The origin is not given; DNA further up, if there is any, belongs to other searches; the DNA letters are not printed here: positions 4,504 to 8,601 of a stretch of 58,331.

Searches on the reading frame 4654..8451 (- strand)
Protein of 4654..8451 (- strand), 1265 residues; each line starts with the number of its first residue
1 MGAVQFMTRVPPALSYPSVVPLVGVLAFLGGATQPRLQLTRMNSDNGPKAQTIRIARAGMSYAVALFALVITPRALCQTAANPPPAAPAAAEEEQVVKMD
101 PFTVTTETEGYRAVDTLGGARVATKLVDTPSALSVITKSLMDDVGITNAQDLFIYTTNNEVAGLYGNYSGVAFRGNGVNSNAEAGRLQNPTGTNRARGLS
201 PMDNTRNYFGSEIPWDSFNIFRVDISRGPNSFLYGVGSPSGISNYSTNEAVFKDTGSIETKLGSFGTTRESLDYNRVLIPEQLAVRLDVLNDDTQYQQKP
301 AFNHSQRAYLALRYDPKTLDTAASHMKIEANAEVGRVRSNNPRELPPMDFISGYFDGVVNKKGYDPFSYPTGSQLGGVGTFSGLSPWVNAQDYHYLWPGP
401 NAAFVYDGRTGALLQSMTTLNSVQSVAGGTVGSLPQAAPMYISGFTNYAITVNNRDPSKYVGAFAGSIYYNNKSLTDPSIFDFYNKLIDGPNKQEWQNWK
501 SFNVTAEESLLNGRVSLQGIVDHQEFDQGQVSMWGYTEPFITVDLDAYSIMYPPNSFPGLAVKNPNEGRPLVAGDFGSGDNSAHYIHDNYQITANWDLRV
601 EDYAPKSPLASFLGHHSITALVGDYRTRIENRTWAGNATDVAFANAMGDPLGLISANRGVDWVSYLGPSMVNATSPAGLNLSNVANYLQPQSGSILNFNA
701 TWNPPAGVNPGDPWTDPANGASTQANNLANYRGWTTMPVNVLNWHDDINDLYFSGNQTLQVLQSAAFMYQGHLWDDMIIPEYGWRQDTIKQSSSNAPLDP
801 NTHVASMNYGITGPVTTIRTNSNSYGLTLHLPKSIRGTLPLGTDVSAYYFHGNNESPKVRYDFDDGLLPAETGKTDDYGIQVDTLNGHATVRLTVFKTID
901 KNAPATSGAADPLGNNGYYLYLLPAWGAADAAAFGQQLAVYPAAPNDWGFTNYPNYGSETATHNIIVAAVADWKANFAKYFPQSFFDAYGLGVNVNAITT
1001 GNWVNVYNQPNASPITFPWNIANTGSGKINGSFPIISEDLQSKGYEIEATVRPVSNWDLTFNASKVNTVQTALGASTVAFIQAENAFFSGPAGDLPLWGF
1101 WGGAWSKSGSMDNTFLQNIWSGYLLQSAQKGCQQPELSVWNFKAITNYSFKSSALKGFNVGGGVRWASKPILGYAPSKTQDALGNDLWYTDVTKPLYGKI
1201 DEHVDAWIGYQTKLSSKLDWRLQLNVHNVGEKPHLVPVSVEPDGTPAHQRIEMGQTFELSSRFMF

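Call 28: search_protein_families(library=pfam, proteins=[window:4654-8451:-], max_evalue=0.00001)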
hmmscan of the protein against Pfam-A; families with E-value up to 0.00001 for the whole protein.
window:4654-8451:- (1265 aa): 1 family
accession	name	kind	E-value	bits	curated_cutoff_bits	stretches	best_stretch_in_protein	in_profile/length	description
PF07715.20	Plug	-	1.2e-06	29.4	23.9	1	126-242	2-107/107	TonB-dependent Receptor Plug Domain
